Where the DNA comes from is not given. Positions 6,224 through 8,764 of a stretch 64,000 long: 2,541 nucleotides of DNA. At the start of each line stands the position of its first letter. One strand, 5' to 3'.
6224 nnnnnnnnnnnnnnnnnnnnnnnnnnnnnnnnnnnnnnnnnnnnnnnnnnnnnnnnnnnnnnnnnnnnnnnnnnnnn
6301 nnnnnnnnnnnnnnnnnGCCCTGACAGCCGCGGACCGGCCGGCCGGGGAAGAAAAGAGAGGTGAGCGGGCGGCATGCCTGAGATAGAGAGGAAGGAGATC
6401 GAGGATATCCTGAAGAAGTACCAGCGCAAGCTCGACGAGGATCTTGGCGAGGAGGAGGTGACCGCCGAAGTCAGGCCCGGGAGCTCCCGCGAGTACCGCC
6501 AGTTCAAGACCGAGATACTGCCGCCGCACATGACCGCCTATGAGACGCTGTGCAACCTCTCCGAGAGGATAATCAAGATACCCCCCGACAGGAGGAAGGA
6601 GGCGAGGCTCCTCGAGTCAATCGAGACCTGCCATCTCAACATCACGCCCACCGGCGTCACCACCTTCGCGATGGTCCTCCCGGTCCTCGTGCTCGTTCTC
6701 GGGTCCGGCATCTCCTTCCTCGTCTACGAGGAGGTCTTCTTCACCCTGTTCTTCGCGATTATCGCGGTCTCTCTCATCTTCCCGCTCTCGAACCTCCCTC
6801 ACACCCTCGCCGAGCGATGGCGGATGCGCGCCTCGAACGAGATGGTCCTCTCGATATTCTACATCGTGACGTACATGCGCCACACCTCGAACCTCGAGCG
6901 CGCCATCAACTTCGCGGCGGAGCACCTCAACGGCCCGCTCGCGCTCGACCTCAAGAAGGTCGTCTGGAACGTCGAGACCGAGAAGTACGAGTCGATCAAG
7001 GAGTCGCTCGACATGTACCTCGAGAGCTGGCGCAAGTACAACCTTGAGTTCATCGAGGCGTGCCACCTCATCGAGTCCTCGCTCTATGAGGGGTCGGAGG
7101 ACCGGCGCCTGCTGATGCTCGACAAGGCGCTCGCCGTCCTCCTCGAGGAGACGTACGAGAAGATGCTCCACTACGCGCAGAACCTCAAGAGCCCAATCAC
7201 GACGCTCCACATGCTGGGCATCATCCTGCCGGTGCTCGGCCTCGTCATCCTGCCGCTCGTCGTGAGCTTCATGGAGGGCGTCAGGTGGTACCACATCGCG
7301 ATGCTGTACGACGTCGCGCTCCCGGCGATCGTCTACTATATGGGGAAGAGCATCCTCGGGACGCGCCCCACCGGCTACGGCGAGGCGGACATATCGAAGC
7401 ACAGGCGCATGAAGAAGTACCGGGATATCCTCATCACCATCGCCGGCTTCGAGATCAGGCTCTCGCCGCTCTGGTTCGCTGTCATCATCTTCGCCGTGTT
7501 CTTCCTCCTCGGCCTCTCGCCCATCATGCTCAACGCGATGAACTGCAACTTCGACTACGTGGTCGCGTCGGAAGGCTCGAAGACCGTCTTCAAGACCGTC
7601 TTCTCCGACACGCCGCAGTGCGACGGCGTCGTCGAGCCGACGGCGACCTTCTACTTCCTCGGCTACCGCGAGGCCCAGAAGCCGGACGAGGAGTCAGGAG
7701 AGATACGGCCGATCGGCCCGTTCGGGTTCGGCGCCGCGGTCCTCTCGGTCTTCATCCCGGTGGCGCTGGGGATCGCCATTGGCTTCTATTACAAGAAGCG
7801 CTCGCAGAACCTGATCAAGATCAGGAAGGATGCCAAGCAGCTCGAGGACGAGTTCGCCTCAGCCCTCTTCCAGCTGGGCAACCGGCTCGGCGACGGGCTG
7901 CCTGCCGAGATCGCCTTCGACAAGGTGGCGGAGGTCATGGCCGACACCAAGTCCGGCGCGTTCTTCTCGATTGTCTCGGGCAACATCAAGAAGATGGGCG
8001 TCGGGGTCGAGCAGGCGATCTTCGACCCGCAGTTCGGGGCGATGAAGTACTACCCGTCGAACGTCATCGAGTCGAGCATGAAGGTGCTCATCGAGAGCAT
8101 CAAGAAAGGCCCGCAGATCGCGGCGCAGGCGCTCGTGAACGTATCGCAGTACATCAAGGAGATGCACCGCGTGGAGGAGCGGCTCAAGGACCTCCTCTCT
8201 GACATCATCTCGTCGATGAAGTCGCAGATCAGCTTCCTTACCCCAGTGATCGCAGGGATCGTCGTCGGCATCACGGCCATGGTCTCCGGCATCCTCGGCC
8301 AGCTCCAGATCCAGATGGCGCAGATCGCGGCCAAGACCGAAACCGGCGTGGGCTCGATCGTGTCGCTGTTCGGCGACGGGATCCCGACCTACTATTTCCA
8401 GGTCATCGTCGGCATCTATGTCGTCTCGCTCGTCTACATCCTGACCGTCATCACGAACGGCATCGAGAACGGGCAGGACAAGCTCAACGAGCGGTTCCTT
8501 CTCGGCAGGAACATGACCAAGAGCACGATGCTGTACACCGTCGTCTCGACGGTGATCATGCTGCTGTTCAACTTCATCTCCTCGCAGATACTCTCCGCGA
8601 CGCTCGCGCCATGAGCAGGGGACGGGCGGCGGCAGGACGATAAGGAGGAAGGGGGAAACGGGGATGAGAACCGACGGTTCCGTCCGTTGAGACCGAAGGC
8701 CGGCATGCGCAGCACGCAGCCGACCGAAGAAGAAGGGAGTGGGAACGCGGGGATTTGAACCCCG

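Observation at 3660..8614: Pilin-less PilB/PilC-type module with oversized subunits, headed by duplicated RHH genes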

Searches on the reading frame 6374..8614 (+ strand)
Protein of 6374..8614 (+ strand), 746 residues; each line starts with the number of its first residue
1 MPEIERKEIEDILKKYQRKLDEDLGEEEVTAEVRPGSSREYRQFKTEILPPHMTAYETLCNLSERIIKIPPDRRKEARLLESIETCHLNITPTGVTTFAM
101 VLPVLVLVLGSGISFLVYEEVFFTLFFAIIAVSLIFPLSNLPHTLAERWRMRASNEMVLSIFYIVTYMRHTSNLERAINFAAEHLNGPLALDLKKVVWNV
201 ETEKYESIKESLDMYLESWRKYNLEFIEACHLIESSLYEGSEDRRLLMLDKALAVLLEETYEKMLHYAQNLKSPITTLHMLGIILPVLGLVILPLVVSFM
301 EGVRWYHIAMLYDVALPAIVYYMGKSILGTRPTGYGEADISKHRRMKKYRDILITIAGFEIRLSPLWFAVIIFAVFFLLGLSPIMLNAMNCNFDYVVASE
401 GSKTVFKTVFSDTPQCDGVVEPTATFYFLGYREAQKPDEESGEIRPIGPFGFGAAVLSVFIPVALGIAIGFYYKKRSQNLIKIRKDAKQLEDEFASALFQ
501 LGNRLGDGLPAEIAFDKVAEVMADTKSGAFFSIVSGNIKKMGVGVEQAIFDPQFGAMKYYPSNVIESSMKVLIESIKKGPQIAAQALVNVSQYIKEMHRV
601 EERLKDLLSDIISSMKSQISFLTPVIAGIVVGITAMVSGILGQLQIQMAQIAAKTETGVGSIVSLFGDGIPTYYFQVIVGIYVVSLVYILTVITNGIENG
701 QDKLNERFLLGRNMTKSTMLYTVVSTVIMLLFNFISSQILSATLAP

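Call 8: search_protein_families(library=pfam, proteins=[window:6374-8614:+], max_evalue=0.01)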
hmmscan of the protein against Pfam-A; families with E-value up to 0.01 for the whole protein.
window:6374-8614:+ (746 aa): 0 families

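Call 9: search_protein_families(library=ncbifam, proteins=[window:6374-8614:+], max_evalue=0.01)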
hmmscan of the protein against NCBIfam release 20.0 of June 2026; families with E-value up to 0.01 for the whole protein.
window:6374-8614:+ (746 aa): 0 families

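Call 19: search_solved_structures(query=window:6374-8614:+, max_evalue=10)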
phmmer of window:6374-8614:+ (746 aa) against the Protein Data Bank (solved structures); distinct sequences matched with E-value up to 10: 3.
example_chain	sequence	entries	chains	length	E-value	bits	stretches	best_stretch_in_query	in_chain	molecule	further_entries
1smb_A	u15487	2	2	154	1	10.8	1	500-565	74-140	17kD fetal brain protein | GOLGI-ASSOCIATED PLANT PATHOGENESIS-RELATED PROTEIN 1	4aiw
8usd_g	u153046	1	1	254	1.3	10.5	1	10-79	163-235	NEDD8 ultimate buster 1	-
8wgh_N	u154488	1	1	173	2.6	9.5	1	390-490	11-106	Photosystem I reaction center subunit N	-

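Call 20: find_homologous_proteins(query=window:6374-8614:+)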
Query window:6374-8614:+ (746 aa): 3267 proteins with E <= 0.001 among 8000 candidates; the best 120 are listed.
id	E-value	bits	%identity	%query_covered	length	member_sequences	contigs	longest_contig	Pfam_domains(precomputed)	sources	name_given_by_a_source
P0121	0.0e+0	1645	100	100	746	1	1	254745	-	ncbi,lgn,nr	ncbi:hypothetical protein JXB02_02715 [Candidatus Woesearchaeota archaeon]|nr:hypothetical protein [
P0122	3.2e-286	969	58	98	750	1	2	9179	-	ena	-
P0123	5.1e-283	959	59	100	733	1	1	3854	-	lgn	-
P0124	1.9e-282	957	58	99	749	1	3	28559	-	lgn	-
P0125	1.9e-282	957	59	99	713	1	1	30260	-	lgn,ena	-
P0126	2.8e-281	953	57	99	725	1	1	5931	-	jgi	jgi:hypothetical protein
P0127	8.3e-281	952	57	99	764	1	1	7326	-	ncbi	-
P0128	1.7e-280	951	58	100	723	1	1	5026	-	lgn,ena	-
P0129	3.0e-280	950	59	98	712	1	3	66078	-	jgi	-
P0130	7.1e-280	948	58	100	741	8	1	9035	-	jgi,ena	-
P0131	1.3e-278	944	58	99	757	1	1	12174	-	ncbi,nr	ncbi:hypothetical protein HY488_00705 [Candidatus Woesearchaeota archaeon]|nr:hypothetical protein [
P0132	1.8e-278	944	58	97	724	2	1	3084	-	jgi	-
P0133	3.3e-278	943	57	100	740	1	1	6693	-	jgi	-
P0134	3.4e-278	943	58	100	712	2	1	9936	-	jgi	-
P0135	6.7e-278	942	58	99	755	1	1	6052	-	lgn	-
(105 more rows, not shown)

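Call 38: predict_structure(alignment_id=A1)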
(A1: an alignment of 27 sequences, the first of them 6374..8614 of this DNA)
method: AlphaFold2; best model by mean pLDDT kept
length: 746 residues; sequences in the alignment: 27
mean_pLDDT: 78.6   pTM: 0.73
mean pLDDT of the five models: 78.6, 77.3, 74.6, 73.4, 70.9
residues with pLDDT >= 90: 63; 70-90: 537; 50-70: 121; < 50: 25
segments of 3 or more residues with pLDDT < 50: 23-38, 657-659
pLDDT, mean of each block of 10 residues (from residue 1): 64 73 42 41 78 86 88 87 86 89 89 81 84 85 84 80 82 87 83 89 86 89 86 89 86 83 76 79 73 66 75 83 75 53 63 65 83 91 83 76 75 64 72 63 67 81 90 87 85 87 87 88 90 90 87 85 82 80 79 79 79 83 83 74 66 55 52 78 88 82 84 90 86 74 57
secondary structure, 60 per line:
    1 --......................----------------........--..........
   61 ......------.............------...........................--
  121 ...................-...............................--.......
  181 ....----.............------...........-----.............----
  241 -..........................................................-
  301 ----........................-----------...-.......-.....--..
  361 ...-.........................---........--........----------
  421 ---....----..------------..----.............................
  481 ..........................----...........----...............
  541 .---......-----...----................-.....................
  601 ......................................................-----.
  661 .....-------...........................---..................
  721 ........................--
elements in order (helices of 4 or more, strands of 3 or more residues): H3-24 H41-48 H51-66 H73-85 H92-118 H121-139 H141-171 H174-184 H189-201 H208-218 H224-236 H242-299 H305-328 H344-350 E352-356 E359-363 H365-389 E393-400 E403-410 E424-427 H452-506 H511-521 H526-541 H545-550 H563-578 H580-654 H660-665 H673-699 H703-744

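Call 39: find_related_loci(query=A1, collection=genome_contigs, flank=8000)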
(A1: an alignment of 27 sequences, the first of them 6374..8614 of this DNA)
Query A1 (746 aa) in genome_contigs; peptide patterns used: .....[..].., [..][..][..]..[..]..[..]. (x = any residue, [..] = any of these).
598 stretches matched a pattern (row limit reached: there are more); 570 encode a relative of the query (tblastn E <= 1e-3); the best 80 are kept; 80 distinct loci.
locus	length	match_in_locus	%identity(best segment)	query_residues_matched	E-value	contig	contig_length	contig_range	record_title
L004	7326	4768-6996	57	4-741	0e+0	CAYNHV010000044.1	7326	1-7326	MAG TPA_asm: uncultured Methanosarcinales archaeon isolate SRP141376_co2_308 genome assembly, contig: NODE_17884_length_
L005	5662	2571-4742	57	3-745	0e+0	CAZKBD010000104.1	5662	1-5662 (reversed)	MAG TPA_asm: uncultured Methanosarcinales archaeon isolate SRP062349_co5_67 genome assembly, contig: NODE_9815_length_56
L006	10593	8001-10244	56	1-745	0e+0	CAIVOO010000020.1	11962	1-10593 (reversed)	uncultured archaeon isolate AM-sed-core3-D1_bin-502 genome assembly, contig: bin-502:020/159, whole genome shotgun seque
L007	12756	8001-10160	57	1-745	0e+0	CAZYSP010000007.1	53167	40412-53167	MAG TPA_asm: uncultured Methanosarcinales archaeon isolate binchicken_co48_510 genome assembly, contig: NODE_778_length_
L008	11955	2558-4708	58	3-745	0e+0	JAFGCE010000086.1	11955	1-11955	MAG: Candidatus Woesearchaeota archaeon isolate Zod_Metabat.1084 k87_14981297, whole genome shotgun sequence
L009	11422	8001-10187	56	1-745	0e+0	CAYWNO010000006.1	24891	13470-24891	MAG TPA_asm: uncultured Methanosarcinales archaeon isolate SRP178908_co1_9 genome assembly, contig: NODE_1213_length_248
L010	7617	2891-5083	58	6-740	0e+0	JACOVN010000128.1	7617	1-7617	MAG: Candidatus Woesearchaeota archaeon isolate NC_groundwater_101_Ag_S-0.1um_45_28 S_p1_S3_170907_scaffold_1402009, who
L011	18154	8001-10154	57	1-745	0e+0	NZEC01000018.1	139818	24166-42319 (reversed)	MAG: archaeon isolate ARS102 MHASMcontig_624274, whole genome shotgun sequence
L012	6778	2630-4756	57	8-744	0e+0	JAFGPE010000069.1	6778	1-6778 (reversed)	MAG: Candidatus Woesearchaeota archaeon isolate Zod_Metabat.672 k87_6256062, whole genome shotgun sequence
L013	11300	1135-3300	57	1-740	0e+0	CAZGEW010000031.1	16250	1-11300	MAG TPA_asm: uncultured Methanosarcinales archaeon isolate binchicken_co144_1089 genome assembly, contig: NODE_7354_leng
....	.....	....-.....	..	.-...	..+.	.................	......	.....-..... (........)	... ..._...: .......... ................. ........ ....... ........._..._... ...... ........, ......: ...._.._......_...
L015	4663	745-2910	56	4-743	0e+0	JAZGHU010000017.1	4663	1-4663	MAG: Candidatus Woesearchaeota archaeon isolate SCS6bin.8 SCS6bin.8_17, whole genome shotgun sequence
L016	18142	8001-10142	55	1-740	0e+0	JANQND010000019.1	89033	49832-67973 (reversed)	MAG: Candidatus Nanoarchaeia archaeon isolate PL25a_bin.96 k99_1032204, whole genome shotgun sequence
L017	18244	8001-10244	55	5-745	0e+0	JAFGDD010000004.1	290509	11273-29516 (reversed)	MAG: Candidatus Woesearchaeota archaeon isolate Zod_Metabat.1155 k87_2261361, whole genome shotgun sequence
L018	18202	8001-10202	56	3-742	0e+0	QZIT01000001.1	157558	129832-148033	MAG: Candidatus Woesearchaeota archaeon isolate SURF_58 Ga0104751_1000044, whole genome shotgun sequence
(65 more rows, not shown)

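Call 43: fold_search(model_id=the predicted structure, library=pdb)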
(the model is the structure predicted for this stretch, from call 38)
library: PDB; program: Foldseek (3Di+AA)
matches with E <= 10: 338; with E <= 0.001: 0
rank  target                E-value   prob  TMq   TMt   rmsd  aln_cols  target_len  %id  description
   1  9mvz_D                6.4e-02  0.09  0.09  0.08  54.0       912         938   10  Tripartite complex of MmpL5-S5-AcpM from Mycolicibacterium smegmatis (released 2025-07-30)
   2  9mw0_D                8.5e-02  0.08  0.08  0.08  36.4       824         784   11  Bipartite complex of MmpL5-AcpM from Mycolicibacterium smegmatis (released 2025-07-30)
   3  3jc8_Ca               9.6e-02  0.82  0.14  0.27  16.4       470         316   12  Architectural model of the type IVa pilus machine in a piliated state (released 2016-03-16)
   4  7a0y_B                1.1e-01  0.16  0.08  0.13  28.3       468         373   13  Structure of dimeric sodium proton antiporter NhaA K300R variant, at pH 8.2, crystallized with chimeric Fab antibodies (released 2022-02-23)
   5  9g8j_A                1.3e-01  0.10  0.10  0.10  34.5       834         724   11  Structure of K+-dependent Na+-PPase from Thermotoga maritima in complex with zoledronate (released 2025-06-04)
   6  4atv_A                1.4e-01  0.16  0.09  0.14  27.2       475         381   10  STRUCTURE OF A TRIPLE MUTANT OF THE NHAA DIMER, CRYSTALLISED AT LOW PH (released 2013-07-10)
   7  5lzr_B                1.6e-01  0.11  0.11  0.12  34.3       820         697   10  Crystal structure of Thermotoga maritima sodium pumping membrane integral pyrophosphatase in complex with tungstate an (released 2016-12-14)
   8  4atv_B                2.1e-01  0.15  0.09  0.14  26.7       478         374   11  STRUCTURE OF A TRIPLE MUTANT OF THE NHAA DIMER, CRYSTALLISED AT LOW PH (released 2013-07-10)
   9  6jb3                  2.1e-01  0.10  0.10  0.11  36.4       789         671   10  Structure of SUR1 subunit bound with repaglinide (released 2019-05-22)
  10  9syt_A                2.3e-01  0.06  0.08  0.07  38.2       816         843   12  Asymmetric hexameric MmpS4-MmpL4 complex from Mycobacterium tuberculosis with "long" coiled-coil domain (released 2026-01-28)
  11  7y1n                  2.4e-01  0.11  0.13  0.09  37.0       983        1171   10  Structure of SUR2B in complex with Mg-ATP, Mg-ADP, and repaglinide in the partially occluded state (released 2023-06-14)
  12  7a0w_B                2.4e-01  0.10  0.08  0.12  29.6       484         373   13  Structure of dimeric sodium proton antiporter NhaA, at pH 8.5, crystallized with chimeric Fab antibodies (released 2022-02-23)
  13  9g8j_C                2.8e-01  0.06  0.09  0.09  34.2       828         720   11  Structure of K+-dependent Na+-PPase from Thermotoga maritima in complex with zoledronate (released 2025-06-04)
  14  4au5_A                3.0e-01  0.13  0.09  0.14  26.6       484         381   12  Structure of the NhaA dimer, crystallised at low pH (released 2013-07-10)
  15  6afx_A                3.0e-01  0.07  0.10  0.10  32.9       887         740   10  Proton pyrophosphatase - E225A (released 2019-04-10)
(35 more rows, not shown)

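Call 49: search_protein_representatives(alignment_id=A1)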
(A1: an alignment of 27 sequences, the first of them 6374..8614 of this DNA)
Query: 27 sequences, 734 profile positions. Proteins with E-value up to 0.001 (for the whole library): 1256; up to 1e-10: 962; up to 1e-30: 517. The best 150 are listed.
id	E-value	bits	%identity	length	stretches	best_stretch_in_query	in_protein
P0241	0.0e+00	1025.6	-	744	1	5-731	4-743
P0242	4.1e-298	1007.1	-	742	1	8-732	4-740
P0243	7.9e-282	953.2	-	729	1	1-729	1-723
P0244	5.3e-273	924.1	-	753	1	8-730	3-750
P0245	1.6e-269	912.6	-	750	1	5-728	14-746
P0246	2.6e-264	895.3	-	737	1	6-727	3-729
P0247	8.3e-257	870.5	-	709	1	10-731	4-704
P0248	1.2e-254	863.4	-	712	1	7-730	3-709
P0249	2.4e-237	806.2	-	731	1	2-730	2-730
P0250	2.8e-237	806.0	-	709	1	9-727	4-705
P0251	3.2e-222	756.2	-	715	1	8-730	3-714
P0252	2.7e-218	743.2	-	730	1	8-727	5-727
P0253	2.7e-217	739.9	-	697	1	24-729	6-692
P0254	2.0e-206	704.0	-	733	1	12-730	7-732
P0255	1.4e-203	694.5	-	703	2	35-350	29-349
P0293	1.2e-134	466.7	-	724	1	8-725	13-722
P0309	2.6e-125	435.8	-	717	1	7-720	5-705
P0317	2.9e-122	425.7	-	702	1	33-728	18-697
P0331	1.2e-112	393.9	-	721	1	11-719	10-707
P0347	1.5e-105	370.5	-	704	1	30-722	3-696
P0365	9.6e-100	351.3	-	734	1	17-721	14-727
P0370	6.0e-99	348.6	-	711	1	32-720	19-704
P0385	6.5e-92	325.4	-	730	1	31-722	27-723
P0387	4.8e-91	322.5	-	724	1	32-720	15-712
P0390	2.3e-90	320.3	-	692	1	36-727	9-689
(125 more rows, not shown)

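Call 51: search_protein_families(library=pfam, proteins=[P0293, P0309, P0317, P0331, P0347, P0365, P0370, P0385, P0387, P0390], max_evalue=1)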
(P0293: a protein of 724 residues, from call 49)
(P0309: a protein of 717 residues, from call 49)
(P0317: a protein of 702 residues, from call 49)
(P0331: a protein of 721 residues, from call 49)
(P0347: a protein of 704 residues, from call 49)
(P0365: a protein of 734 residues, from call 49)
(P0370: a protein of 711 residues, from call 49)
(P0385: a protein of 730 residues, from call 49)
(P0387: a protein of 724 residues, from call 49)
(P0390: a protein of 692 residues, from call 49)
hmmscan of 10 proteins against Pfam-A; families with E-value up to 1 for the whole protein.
P0293 (724 aa): 3 families
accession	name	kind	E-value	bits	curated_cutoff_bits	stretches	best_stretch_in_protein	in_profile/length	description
PF00482.28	T2SSF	-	3.2e-10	40.5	25.2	2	173-302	4-124/125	Type II secretion system (T2SS), protein F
PF20990.2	DUF2207_C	-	4.8e-05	23.6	33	1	226-342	67-191/247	Predicted membrane protein (DUF2207) C-terminal domain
PF20572.3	DUF6781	-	0.0065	16.8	27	1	486-609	95-210/213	Family of unknown function (DUF6781)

P0309 (717 aa): 3 families
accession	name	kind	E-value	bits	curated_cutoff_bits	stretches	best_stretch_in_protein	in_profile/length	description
PF00482.28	T2SSF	-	0.00017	22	25.2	2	162-292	2-124/125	Type II secretion system (T2SS), protein F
PF09548.15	Spore_III_AB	-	0.011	16.2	32.5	1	431-520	4-93/170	Stage III sporulation protein AB (spore_III_AB)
PF14203.11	TTRAP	-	0.5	11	27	1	479-509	21-51/62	Putative transposon-transfer assisting protein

P0317 (702 aa): 5 families
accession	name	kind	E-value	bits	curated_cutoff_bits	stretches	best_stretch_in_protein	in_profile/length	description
PF09548.15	Spore_III_AB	-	1.3e-05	25.7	32.5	2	133-257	25-155/170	Stage III sporulation protein AB (spore_III_AB)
PF00482.28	T2SSF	-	3.8e-05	24.1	25.2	2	149-277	4-124/125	Type II secretion system (T2SS), protein F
PF21023.2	DENR_N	-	0.17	12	25.3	1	364-383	16-35/37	DENR, N-terminal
PF08678.16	Rsbr_N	-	0.59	10.7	27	0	21-55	36-69/130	Rsbr N terminal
PF23229.2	DUF7067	-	0.85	9.9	27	0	183-211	11-39/56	Alpha-glucan water dikinase, DUF7067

P0331 (721 aa): 2 families
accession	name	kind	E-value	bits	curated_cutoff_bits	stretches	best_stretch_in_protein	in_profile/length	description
PF20237.3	DUF6594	-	0.0067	16.8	30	0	94-139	171-215/238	Family of unknown function (DUF6594)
PF20961.2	phiKZ_gp29PR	-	0.19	11.6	26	1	502-586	101-180/231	Bacteriophage phiKZ, gp29PR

P0347 (704 aa): 1 family
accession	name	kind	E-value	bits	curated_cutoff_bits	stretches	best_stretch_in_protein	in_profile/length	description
PF00482.28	T2SSF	-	2.7e-05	24.6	25.2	1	134-266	3-125/125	Type II secretion system (T2SS), protein F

P0365 (734 aa): 2 families
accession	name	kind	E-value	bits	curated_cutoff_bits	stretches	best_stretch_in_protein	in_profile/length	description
PF00482.28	T2SSF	-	2.2e-05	24.9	25.2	1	161-290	4-124/125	Type II secretion system (T2SS), protein F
PF20990.2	DUF2207_C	-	0.5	10.5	33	0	243-325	103-187/247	Predicted membrane protein (DUF2207) C-terminal domain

P0370 (711 aa): 2 families
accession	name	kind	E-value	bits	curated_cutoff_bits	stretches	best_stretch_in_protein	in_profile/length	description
PF22271.1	DUF6955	-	0.0036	17.9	27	1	503-550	43-89/91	Family of unknown function (DUF6955)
PF00482.28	T2SSF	-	0.0065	16.9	25.2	1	149-279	4-125/125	Type II secretion system (T2SS), protein F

P0385 (730 aa): 2 families
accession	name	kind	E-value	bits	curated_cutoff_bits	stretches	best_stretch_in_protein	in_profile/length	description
PF00482.28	T2SSF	-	6.2e-05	23.4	25.2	1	154-283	4-124/125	Type II secretion system (T2SS), protein F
PF01988.24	VIT1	-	0.074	13.3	28.1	0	518-619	57-150/214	VIT family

P0387 (724 aa): 7 families
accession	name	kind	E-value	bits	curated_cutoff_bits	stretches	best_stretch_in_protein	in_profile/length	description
PF00482.28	T2SSF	-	0.00051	20.4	25.2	1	468-608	7-119/125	Type II secretion system (T2SS), protein F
PF09548.15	Spore_III_AB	-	0.0028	18.1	32.5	0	447-519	22-89/170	Stage III sporulation protein AB (spore_III_AB)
PF10168.15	Nup88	-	0.11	10.7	24.4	1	437-590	537-692/702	Nuclear pore component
PF13233.12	Complex1_LYR_2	-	0.16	13.1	22.3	0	440-579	19-61/80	Complex1_LYR-like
PF05016.21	ParE_toxin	-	0.22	12.5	23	0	208-240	2-34/89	ParE toxin of type II toxin-antitoxin system, parDE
PF24564.1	DUF7605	-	0.46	10.8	27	0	187-272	72-152/183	Domain of unknown function (DUF7605)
PF01618.21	MotA_ExbB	-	0.56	10.4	22.9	0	235-277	20-62/127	MotA/TolQ/ExbB proton channel family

P0390 (692 aa): 1 family
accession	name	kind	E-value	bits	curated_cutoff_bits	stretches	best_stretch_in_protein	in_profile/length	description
PF00482.28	T2SSF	-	0.0043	17.4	25.2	1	146-264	15-124/125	Type II secretion system (T2SS), protein F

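Call 79: find_encoding_contigs(protein=P0121, flank=10000, max_places=2)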
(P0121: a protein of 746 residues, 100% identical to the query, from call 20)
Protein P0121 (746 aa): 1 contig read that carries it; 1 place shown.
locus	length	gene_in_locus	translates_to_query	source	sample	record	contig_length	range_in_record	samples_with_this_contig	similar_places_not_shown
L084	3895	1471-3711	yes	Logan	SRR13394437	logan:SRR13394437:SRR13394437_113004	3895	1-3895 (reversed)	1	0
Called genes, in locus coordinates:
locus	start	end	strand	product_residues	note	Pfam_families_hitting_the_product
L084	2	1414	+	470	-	?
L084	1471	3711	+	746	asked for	-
